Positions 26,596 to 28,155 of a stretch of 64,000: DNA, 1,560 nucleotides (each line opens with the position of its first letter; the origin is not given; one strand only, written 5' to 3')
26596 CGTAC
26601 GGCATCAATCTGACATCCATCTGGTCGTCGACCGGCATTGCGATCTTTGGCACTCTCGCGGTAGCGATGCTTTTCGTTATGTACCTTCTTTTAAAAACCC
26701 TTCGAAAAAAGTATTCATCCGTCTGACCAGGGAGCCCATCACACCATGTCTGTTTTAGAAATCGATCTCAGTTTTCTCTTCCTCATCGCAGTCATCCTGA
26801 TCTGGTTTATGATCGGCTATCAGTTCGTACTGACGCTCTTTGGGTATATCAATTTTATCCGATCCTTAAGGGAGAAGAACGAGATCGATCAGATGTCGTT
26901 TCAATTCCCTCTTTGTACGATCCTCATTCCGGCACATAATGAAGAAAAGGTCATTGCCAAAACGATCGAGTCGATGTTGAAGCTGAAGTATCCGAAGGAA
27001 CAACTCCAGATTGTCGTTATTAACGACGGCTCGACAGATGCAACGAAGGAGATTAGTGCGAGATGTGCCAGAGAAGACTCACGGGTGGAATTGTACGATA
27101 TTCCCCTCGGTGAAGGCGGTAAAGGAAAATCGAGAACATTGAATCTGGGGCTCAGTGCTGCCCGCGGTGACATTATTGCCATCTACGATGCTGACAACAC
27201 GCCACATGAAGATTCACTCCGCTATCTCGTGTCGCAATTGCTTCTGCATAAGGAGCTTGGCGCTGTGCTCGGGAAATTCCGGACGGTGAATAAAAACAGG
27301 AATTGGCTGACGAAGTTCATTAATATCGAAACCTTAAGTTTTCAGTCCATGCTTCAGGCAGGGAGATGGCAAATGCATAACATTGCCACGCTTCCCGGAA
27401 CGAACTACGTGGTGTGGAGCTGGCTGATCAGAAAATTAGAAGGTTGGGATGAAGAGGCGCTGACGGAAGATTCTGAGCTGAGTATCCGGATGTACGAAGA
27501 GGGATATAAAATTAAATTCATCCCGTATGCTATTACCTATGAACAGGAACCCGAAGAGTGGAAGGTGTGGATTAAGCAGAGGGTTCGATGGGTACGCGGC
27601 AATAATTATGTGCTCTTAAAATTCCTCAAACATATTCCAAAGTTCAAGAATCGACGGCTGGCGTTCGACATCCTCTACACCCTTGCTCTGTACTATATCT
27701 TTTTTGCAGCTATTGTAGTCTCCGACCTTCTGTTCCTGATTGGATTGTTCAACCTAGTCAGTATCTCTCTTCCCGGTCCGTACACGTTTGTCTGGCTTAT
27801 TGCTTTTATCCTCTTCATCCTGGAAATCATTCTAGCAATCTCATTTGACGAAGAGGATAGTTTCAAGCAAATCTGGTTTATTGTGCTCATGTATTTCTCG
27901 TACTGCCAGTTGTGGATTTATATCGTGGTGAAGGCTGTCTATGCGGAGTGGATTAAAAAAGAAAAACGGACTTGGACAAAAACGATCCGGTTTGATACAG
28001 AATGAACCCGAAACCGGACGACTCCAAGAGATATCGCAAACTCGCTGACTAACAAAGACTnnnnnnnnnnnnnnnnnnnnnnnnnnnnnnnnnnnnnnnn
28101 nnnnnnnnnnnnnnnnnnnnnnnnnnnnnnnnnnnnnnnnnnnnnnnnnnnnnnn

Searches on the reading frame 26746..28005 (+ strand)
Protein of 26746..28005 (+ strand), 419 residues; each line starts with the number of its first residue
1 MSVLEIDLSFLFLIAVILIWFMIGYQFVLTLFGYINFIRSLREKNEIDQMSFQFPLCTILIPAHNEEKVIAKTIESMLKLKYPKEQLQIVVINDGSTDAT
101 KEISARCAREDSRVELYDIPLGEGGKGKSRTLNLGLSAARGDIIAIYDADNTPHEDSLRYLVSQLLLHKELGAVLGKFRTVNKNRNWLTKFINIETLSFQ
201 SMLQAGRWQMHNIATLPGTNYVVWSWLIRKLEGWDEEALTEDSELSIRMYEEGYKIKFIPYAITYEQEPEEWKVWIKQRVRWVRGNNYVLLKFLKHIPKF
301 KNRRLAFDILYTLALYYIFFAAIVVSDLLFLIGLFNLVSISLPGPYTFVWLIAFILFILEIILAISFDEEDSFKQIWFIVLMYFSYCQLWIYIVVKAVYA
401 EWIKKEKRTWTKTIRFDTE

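Call 4: search_protein_families(library=pfam, proteins=[window:26746-28005:+], max_evalue=0.01)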
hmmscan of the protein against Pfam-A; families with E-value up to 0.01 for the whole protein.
window:26746-28005:+ (419 aa): 6 families
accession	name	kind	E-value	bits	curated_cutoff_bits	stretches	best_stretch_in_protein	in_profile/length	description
PF13641.12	Glyco_tranf_2_3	-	4.6e-30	105.8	27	1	57-285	3-230/230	Glycosyltransferase like family 2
PF13632.12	Glyco_trans_2_3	-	2.7e-28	99.6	27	1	143-354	1-189/198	Glycosyl transferase family group 2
PF00535.33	Glycos_transf_2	-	3.5e-26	92.6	23.3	1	58-218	1-154/168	Glycosyl transferase family 2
PF03142.21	Chitin_synth_2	-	6e-10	38.8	27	1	247-414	336-493/527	Chitin synthase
PF10111.15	Glyco_tranf_2_2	-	1.1e-08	35.4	27.3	1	59-268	2-218/276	Glycosyltransferase like family 2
PF13506.12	Glyco_transf_21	-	3.5e-07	30.3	21.7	1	128-283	18-173/174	Glycosyl transferase family 21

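Call 5: search_protein_families(library=ncbifam, proteins=[window:26746-28005:+], max_evalue=0.01)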
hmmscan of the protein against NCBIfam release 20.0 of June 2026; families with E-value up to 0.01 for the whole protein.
window:26746-28005:+ (419 aa): 29 families (the best 25 are shown)
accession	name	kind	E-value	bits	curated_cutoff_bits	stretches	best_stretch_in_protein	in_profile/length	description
TIGR03937.1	PgaC_IcaA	equivalog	3.4e-44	151.4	422.3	1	21-400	11-389/407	poly-beta-1,6-N-acetyl-D-glucosamine synthase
TIGR03111.1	glyc2_xrt_Gpos1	hypoth_equivalog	1e-27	97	363.95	1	10-400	7-406/439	TIGR03111 family XrtG-associated glycosyltransferase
TIGR03965.1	mycofact_glyco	equivalog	6.1e-24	84.7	280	1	55-286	74-300/467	mycofactocin biosynthesis glycosyltransferase MftF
TIGR03030.1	CelA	equivalog_domain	1.7e-23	82.5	699.1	1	6-321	82-410/714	UDP-forming cellulose synthase catalytic subunit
NF008558.0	PRK11498.1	equivalog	3.9e-22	78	992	1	12-358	230-557/872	UDP-forming cellulose synthase catalytic subunit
TIGR04242.1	nodulat_NodC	equivalog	8.1e-22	77.7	550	2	49-195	42-185/395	chitooligosaccharide synthase NodC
NF041875.1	EPS_EpsD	equivalog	2.1e-20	73.4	370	1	59-281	3-222/325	exopolysaccharide biosynthesis glycosyltransferase EpsD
NF053846.1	glyco_with_XrtP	equivalog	2.7e-20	72.5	520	1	19-415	8-437/440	XrtP-associated glycosyltransferase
NF041865.1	EpsU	equivalog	8.8e-17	61.2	700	1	56-289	40-268/394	exopolysaccharide biosynthesis GT2 family glycosyltransferase EpsU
TIGR03469.1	HpnB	hypoth_equivalog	3.5e-15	55.9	379.25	1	29-165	14-160/386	hopene-associated glycosyltransferase HpnB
NF047683.1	TeichurnBiosyTuaG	equivalog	1.3e-14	54.4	400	1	51-204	2-150/252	teichuronic acid biosynthesis protein TuaG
TIGR04283.1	glyco_like_mftF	equivalog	4.6e-14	52.5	182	1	58-264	2-183/221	TIGR04283 family arsenosugar biosynthesis glycosyltransferase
NF007482.0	PRK10073.1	equivalog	2.2e-12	46.6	423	1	54-213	5-157/334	glycosyltransferase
NF010496.0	PRK13915.1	equivalog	3.1e-11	42.9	262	1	58-179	34-156/307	glucosyl-3-phosphoglycerate synthase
NF047588.1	GlcsyltransPgfSStrep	equivalog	7.1e-10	38.6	500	1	58-152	4-97/308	glycosyltransferase PgfS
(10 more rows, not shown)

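Call 51: find_homologous_proteins(query=window:26746-28002:+, max_evalue=1e-40)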
Query window:26746-28002:+ (419 aa): 4055 proteins with E <= 1e-40 among 8000 candidates; the best 120 are listed.
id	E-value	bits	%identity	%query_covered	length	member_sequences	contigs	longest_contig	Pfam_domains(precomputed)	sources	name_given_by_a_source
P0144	6.0e-278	940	100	100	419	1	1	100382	PF13632.13,PF10111.15,PF13506.14,PF13641.13,PF03142.22,PF00535.33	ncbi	ncbi:MAG: glycosyltransferase [bacterium]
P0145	6.8e-234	795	81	100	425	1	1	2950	PF13632.13,PF10111.15,PF13506.14,PF13641.13,PF03142.22,PF00535.33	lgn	-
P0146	4.4e-231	785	81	100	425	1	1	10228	PF13632.13,PF10111.15,PF13506.14,PF13641.13,PF03142.22,PF00535.33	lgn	-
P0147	3.8e-230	782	79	100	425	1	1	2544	PF13632.13,PF10111.15,PF13506.14,PF13641.13,PF03142.22,PF00535.33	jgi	jgi:cellulose synthase/poly-beta-1,6-N-acetylglucosamine synthase-like glycosyltransferase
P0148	2.8e-229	779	78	100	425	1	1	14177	PF13632.13,PF10111.15,PF13506.14,PF13641.13,PF03142.22,PF00535.33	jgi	-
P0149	3.1e-229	779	78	100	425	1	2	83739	PF13632.13,PF10111.15,PF13506.14,PF13641.13,PF03142.22,PF00535.33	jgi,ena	jgi:cellulose synthase/poly-beta-1,6-N-acetylglucosamine synthase-like glycosyltransferase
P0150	3.2e-229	779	79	100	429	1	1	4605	PF13632.13,PF10111.15,PF13506.14,PF13641.13,PF03142.22,PF00535.33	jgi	jgi:cellulose synthase/poly-beta-1,6-N-acetylglucosamine synthase-like glycosyltransferase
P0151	4.1e-229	779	78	100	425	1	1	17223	PF13632.13,PF10111.15,PF13506.14,PF13641.13,PF03142.22,PF00535.33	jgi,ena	-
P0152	4.3e-229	779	79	100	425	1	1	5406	PF13632.13,PF10111.15,PF13506.14,PF13641.13,PF03142.22,PF00535.33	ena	-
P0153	4.7e-229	779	79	100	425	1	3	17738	PF13632.13,PF10111.15,PF13506.14,PF13641.13,PF00535.33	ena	-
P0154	4.7e-229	779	79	100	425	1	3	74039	PF13632.13,PF10111.15,PF13506.14,PF13641.13,PF00535.33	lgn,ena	-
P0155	5.1e-229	779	79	100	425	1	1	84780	PF13632.13,PF10111.15,PF13506.14,PF13641.13,PF00535.33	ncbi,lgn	-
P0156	1.0e-228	778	78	100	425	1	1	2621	PF13632.13,PF10111.15,PF13506.14,PF13641.13,PF03142.22,PF00535.33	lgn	-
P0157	1.1e-228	777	79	100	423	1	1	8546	PF13632.13,PF10111.15,PF13506.14,PF13641.13,PF03142.22,PF00535.33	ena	-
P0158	1.7e-228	777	79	100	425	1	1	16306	PF13632.13,PF10111.15,PF13506.14,PF13641.13,PF00535.33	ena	-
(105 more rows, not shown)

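Call 52: find_related_loci(query=window:26746-28002:+, collection=metagenome_contigs, flank=8000)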
Query window:26746-28002:+ (419 aa) in metagenome_contigs; peptide patterns used: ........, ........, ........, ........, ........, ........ (x = any residue, [..] = any of these).
189 stretches matched a pattern; 68 encode a relative of the query (tblastn E <= 1e-3); 68 distinct loci.
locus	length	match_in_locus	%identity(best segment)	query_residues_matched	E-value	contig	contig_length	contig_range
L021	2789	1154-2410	79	1-419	0e+0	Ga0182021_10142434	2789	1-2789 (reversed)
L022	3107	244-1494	74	1-417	0e+0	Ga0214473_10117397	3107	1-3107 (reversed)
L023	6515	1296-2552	73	1-419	0e+0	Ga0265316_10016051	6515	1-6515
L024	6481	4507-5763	72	1-419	0e+0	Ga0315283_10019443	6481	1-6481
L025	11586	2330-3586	72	1-419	0e+0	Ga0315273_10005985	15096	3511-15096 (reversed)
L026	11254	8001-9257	73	1-419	0e+0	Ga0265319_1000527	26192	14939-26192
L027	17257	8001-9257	71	1-419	0e+0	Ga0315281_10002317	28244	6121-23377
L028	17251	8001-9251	72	1-417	0e+0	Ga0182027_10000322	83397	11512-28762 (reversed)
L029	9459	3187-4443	71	1-419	0e+0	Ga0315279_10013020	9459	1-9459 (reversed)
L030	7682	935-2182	74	1-416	0e+0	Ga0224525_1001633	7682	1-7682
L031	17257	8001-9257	72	1-419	0e+0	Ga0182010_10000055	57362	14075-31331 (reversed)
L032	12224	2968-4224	72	1-419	0e+0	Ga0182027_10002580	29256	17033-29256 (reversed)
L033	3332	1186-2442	70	1-419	0e+0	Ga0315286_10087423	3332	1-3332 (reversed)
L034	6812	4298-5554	72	1-419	0e+0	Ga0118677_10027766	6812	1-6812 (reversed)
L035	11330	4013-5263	71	1-417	0e+0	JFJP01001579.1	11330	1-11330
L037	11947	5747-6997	71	1-417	0e+0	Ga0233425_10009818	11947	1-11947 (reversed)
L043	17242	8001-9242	69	1-418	0e+0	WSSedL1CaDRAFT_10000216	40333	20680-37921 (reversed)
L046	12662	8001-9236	70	8-419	0e+0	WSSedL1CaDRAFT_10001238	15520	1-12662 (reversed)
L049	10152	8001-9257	68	1-419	0e+0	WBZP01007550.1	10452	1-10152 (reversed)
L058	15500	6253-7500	68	1-416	0e+0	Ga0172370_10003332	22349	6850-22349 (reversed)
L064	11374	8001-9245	69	1-419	0e+0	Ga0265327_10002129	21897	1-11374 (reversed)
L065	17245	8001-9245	67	1-419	0e+0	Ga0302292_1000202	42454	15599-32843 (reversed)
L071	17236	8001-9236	68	8-419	0e+0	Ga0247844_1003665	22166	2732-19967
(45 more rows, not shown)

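Call 55: search_protein_families(library=pfam, proteins=[L027:9247-10560:+, L027:10575-12671:+, L027:12716-13624:+, L065:9656-14179:+, L065:14229-15698:+, L026:9889-11151:+, L046:9455-10744:+, L043:9738-11420:+, L064:9310-10221:+, L071:1954-2811:+], max_evalue=0.01)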
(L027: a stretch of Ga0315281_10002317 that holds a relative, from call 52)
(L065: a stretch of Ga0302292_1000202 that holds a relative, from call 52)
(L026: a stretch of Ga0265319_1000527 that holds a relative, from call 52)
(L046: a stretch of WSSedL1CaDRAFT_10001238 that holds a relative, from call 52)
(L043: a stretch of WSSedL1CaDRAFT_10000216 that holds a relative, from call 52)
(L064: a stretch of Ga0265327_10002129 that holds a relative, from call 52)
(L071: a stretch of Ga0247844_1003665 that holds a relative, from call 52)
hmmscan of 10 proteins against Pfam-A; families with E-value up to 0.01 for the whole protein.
L027:9247-10560:+ (438 aa): 0 families

L027:10575-12671:+ (699 aa): 5 families
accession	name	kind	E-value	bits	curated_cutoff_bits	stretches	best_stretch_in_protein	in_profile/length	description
PF14870.12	PSII_BNR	-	1.4e-56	192.4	27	8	107-194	11-95/303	Photosynthesis system II assembly factor YCF48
PF02012.26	BNR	-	6.5e-13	47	27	0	426-436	2-12/12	BNR/Asp-box repeat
PF15902.12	Sortilin-Vps10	-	1.5e-12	47.5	33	0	423-479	2-61/446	Sortilin, neurotensin receptor 3,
PF18962.6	Por_Secre_tail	-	5.8e-05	23.8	27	1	621-690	2-68/75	Secretion system C-terminal sorting domain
PF19755.4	DUF6242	-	0.0016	18.8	29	0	505-557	166-217/217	Domain of unknown function (DUF6242)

L027:12716-13624:+ (303 aa): 0 families

L065:9656-14179:+ (1508 aa): 4 families
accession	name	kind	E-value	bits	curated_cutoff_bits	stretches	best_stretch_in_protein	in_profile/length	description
PF00310.26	GATase_2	-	2.9e-180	600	19.9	1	19-441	1-420/420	Glutamine amidotransferases class-II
PF01645.23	Glu_synthase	-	1.3e-149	498.8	20.4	1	816-1184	2-368/369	Conserved region in glutamate synthase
PF04898.20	Glu_syn_central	-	5.8e-109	364.2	22.8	1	469-754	1-276/277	Glutamate synthase central domain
PF01493.24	GXGXG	-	3.7e-81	271.6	32.5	1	1265-1451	2-188/190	GXGXG motif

L065:14229-15698:+ (490 aa): 17 families
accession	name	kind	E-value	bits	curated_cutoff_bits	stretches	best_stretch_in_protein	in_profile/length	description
PF14691.11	Fer4_20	-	3.7e-27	94.8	25.8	1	23-131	1-112/113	Dihydroprymidine dehydrogenase domain II, 4Fe-4S cluster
PF07992.20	Pyr_redox_2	-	4.7e-23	82.5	26.1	2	228-462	99-291/291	Pyridine nucleotide-disulphide oxidoreductase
PF00070.33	Pyr_redox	-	2.5e-12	47.6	22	1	145-179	1-35/82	Pyridine nucleotide-disulphide oxidoreductase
PF13450.12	NAD_binding_8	-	1.4e-11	44.9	21.9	1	148-182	1-35/68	NAD(P)-binding Rossmann-like domain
PF01593.30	Amino_oxidase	-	6.8e-08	32.6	19.8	1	154-183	2-31/443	Flavin containing amine oxidoreductase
PF03486.20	HI0933_like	-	1.8e-07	31.3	50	1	145-179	2-36/244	HI0933-like protein Rossmann domain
PF01266.30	DAO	-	8.2e-07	29.3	27.9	1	145-179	1-35/353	FAD dependent oxidoreductase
PF12831.13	FAD_oxidored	-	3.3e-06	27.1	27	1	146-183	2-39/416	FAD dependent oxidoreductase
PF13738.12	Pyr_redox_3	-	3.5e-06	26.9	30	1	148-179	2-33/305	Pyridine nucleotide-disulphide oxidoreductase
PF00890.30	FAD_binding_2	-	8.8e-06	25.6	20.4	1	146-180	2-36/414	FAD binding domain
PF00743.25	FMO-like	-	1.4e-05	24.2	22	1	144-184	2-42/532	Flavin-binding monooxygenase-like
PF01262.27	AlaDh_PNT_C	-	2.4e-05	24.3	23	0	276-316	20-60/214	Alanine dehydrogenase/PNT, C-terminal domain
PF01946.23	Thi4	-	0.00047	19.9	26.2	1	145-181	19-56/235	Thi4 family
PF01134.28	GIDA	-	0.00051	19.7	22.1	0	145-179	1-36/391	Glucose inhibited division protein A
PF01494.25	FAD_binding_3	-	0.00062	19.5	22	1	145-176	3-34/349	FAD binding domain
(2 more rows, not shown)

L026:9889-11151:+ (421 aa): 0 families

L046:9455-10744:+ (430 aa): 3 families
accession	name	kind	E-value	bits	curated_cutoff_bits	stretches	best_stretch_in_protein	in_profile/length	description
PF13715.12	CarbopepD_reg_2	-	3e-14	53.3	32.2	1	45-128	5-88/88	CarboxypepD_reg-like domain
PF13620.12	CarboxypepD_reg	-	1.1e-05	26.1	32.3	1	48-100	8-63/82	Carboxypeptidase regulatory-like domain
PF23591.1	CILP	-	0.0042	17.5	27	0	39-85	5-50/90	Cartilage intermediate layer protein 1-like domain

L043:9738-11420:+ (561 aa): 1 family
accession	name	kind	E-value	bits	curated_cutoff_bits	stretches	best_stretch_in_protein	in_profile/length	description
PF18962.6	Por_Secre_tail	-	9.9e-07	29.4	27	1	481-558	2-74/75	Secretion system C-terminal sorting domain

L064:9310-10221:+ (304 aa): 0 families

L071:1954-2811:+ (286 aa): 0 families

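Call 59: search_solved_structures(query=A3, max_evalue=10)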
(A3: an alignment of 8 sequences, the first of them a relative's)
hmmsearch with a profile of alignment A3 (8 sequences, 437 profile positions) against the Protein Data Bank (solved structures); distinct sequences matched with E-value up to 10: 0.

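Call 61: find_homologous_proteins(query=L027:9247-10560:+, max_evalue=0.00001)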
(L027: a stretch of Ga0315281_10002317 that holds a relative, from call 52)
Query L027:9247-10560:+ (438 aa): 135 proteins with E <= 0.00001 among 8000 candidates; the best 120 are listed.
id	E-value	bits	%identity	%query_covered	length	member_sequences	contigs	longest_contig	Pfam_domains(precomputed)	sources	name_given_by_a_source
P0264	5.5e-278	940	98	98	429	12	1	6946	-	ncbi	-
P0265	3.1e-142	492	54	98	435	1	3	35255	-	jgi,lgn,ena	jgi:hypothetical protein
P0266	9.3e-136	471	51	99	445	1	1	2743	-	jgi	jgi:hypothetical protein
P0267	1.8e-134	467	53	98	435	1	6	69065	-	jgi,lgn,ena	jgi:hypothetical protein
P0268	2.3e-134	466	52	98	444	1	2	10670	-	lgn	-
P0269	2.6e-132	460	50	99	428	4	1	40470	-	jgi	-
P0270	4.1e-132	459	50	98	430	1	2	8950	-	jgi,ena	-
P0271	2.2e-131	457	49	99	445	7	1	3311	-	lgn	-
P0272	2.7e-130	453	50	99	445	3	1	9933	-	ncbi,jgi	jgi:hypothetical protein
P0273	1.3e-129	451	51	96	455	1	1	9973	-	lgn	-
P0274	2.4e-129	450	50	98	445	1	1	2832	-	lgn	-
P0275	1.7e-127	444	49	97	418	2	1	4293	-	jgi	jgi:hypothetical protein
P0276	1.8e-125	437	47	96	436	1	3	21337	-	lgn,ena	-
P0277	2.3e-122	427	49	99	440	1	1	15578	-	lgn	-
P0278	4.0e-116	406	47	97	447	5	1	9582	-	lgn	-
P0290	1.7e-106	375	43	98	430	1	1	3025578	-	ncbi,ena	-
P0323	2.1e-98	348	42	96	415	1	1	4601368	-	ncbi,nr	ncbi:MAG: hypothetical protein IPM56_00570 [Ignavibacteriales bacterium]|nr:MAG: hypothetical protei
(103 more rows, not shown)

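Call 72: predict_structure(alignment_id=A4)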
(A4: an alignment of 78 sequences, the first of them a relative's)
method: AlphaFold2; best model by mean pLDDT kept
length: 429 residues; sequences in the alignment: 78
mean_pLDDT: 81.1   pTM: 0.77
mean pLDDT of the five models: 81.1, 81.0, 78.9, 78.6, 78.2
residues with pLDDT >= 90: 214; 70-90: 111; 50-70: 50; < 50: 54
segments of 3 or more residues with pLDDT < 50: 17-19, 104-127, 241-245, 248-254, 311-319
pLDDT, mean of each block of 10 residues (from residue 1): 79 60 88 68 76 93 92 89 90 90 43 31 39 86 92 90 94 95 91 93 93 97 84 62 48 50 70 97 94 97 73 44 82 98 97 93 81 94 96 94 92 84 94
secondary structure, 60 per line:
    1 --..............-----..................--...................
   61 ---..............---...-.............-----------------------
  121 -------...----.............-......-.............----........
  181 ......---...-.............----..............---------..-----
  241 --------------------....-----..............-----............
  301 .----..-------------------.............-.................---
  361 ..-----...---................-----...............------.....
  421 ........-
elements in order: H3-16 E22-39 E42-60 E64-77 E85-97 E135-147 H149-154 E156-168 E173-186 E194-206 E211-224 E261-264 E270-283 E289-301 E327-339 E344-357 E368-370 E374-389 E395-409 E416-428

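Call 84: find_encoding_contigs(protein=P0146, flank=6000, max_places=2)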
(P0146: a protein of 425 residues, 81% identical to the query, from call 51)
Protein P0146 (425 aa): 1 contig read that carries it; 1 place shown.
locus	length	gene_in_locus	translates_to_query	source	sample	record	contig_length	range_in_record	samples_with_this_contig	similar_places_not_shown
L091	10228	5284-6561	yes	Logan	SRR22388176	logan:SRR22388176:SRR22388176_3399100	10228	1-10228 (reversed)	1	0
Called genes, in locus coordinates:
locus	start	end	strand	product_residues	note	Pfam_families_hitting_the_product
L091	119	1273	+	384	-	PF02350:Epimerase_2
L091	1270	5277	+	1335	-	PF10096:DUF2334, PF08532:Glyco_hydro_42M (faint)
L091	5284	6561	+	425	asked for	PF13506:Glyco_transf_21, PF03142:Chitin_synth_2 (faint), PF00535:Glycos_transf_2, PF10111:Glyco_tranf_2_2, PF13641:Glyco_tranf_2_3, PF13632:Glyco_trans_2_3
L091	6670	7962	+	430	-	-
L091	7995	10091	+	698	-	-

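Call 85: find_encoding_contigs(protein=P0155, flank=6000, max_places=2)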
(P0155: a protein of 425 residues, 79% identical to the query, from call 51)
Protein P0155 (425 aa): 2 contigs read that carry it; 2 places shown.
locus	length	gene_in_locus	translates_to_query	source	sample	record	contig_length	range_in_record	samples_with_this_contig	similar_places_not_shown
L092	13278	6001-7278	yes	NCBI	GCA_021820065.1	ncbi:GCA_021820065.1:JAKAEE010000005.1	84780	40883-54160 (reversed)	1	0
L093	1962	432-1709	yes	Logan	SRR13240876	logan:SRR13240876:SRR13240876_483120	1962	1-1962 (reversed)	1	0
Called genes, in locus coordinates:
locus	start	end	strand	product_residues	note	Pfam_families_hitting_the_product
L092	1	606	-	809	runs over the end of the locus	PF13620:CarboxypepD_reg, PF13715:CarbopepD_reg_2, PF07715:Plug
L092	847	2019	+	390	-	PF02350:Epimerase_2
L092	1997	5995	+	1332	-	PF10096:DUF2334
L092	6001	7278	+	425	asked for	PF13506:Glyco_transf_21, PF00535:Glycos_transf_2, PF10111:Glyco_tranf_2_2, PF13641:Glyco_tranf_2_3, PF13632:Glyco_trans_2_3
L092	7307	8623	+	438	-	-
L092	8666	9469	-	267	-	PF00290:Trp_syntA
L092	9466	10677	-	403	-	PF00291:PALP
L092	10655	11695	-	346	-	PF18152:DAHP_snth_FXD, PF00793:DAHP_synth_1, PF03102:NeuB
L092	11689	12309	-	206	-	PF00697:PRAI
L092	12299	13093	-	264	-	PF00218:IGPS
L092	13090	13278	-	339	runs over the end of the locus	PF02885:Glycos_trans_3N, PF00591:Glycos_transf_3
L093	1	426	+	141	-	?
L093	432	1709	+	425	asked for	PF13506:Glyco_transf_21, PF00535:Glycos_transf_2, PF10111:Glyco_tranf_2_2, PF13641:Glyco_tranf_2_3, PF13632:Glyco_trans_2_3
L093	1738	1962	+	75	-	?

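Call 94: search_solved_structures(query=window:26746-28002:+, max_evalue=0.00001)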
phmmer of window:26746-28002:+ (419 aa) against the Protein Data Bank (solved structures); distinct sequences matched with E-value up to 0.00001: 18.
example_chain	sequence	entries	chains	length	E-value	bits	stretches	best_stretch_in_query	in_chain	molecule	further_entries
7lby_A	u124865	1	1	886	5.9e-16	61.8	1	13-333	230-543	Cellulose synthase catalytic subunit [UDP-forming]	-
9b8v_E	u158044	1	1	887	5.9e-16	61.8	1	13-333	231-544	Cellulose synthase catalytic subunit [UDP-forming]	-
9fmv_A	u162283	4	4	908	6.2e-16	61.7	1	13-333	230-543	Cellulose synthase catalytic subunit [UDP-forming]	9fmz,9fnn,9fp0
2z87_A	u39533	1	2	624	1.5e-15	60.5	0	42-196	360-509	Chondroitin synthase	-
2z86_A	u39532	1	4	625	1.5e-15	60.4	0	42-196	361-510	Chondroitin synthase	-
6p61_A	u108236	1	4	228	8.9e-15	57.9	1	54-189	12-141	Glycosyltransferase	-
5ej1_A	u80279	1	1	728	4.9e-13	52.2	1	6-383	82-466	Putative cellulose synthase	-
4hg6_A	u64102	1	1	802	6.4e-13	51.8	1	6-384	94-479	Cellulose Synthase Subunit A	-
4p00_A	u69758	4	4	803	6.4e-13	51.8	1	6-384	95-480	Cellulose Synthase A subunit | Cellulose Synthase subunit A | Putative cellulose synthase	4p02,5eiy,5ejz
6yv7_A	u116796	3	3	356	1.7e-11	47.1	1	39-174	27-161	Glycosyl transferase, family 2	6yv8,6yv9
6yv7_B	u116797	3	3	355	1.8e-11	47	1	46-174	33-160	Glycosyl transferase, family 2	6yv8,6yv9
8vh7_A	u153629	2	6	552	6e-11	45.3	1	51-184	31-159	Heparosan synthase B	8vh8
8viw_A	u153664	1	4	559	6.2e-11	45.2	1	51-183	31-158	Heparosan synthase B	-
5tze_C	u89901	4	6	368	2.5e-10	43.2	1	58-165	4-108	Glycosyl transferase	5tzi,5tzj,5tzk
5tz8_A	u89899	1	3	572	5.1e-10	42.2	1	58-164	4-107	Glycosyl transferase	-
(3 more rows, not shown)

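Call 100: find_encoding_contigs(protein=P0323, flank=8000, max_places=2)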
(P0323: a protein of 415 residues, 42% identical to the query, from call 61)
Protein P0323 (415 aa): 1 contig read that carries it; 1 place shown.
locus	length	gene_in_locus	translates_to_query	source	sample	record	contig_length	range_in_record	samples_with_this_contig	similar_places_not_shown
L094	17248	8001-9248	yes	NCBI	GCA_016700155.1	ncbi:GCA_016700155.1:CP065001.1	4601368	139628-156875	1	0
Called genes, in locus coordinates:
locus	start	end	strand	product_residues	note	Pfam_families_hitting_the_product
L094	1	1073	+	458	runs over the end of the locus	PF25323:6TM_PilS (weak), PF00512:HisKA, PF02518:HATPase_c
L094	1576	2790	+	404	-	PF02350:Epimerase_2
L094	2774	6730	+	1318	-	PF10096:DUF2334, PF08532:Glyco_hydro_42M (faint)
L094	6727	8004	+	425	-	PF13506:Glyco_transf_21, PF00535:Glycos_transf_2, PF10111:Glyco_tranf_2_2 (weak), PF13641:Glyco_tranf_2_3, PF13632:Glyco_trans_2_3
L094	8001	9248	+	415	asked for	-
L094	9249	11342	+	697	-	-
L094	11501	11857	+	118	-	-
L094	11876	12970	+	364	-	-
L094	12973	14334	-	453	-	PF00072:Response_reg, PF00004:AAA (faint), PF00158:Sigma54_activat, PF01078:Mg_chelatase (faint), PF14532:Sigma54_activ_2, PF07728:AAA_5 (weak), PF25601:AAA_lid_14, PF02954:HTH_8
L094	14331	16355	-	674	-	PF08448:PAS_4 (weak), PF00512:HisKA, PF02518:HATPase_c, PF13589:HATPase_c_3 (weak)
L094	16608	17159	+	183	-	-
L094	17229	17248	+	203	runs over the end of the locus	PF09968:DUF2202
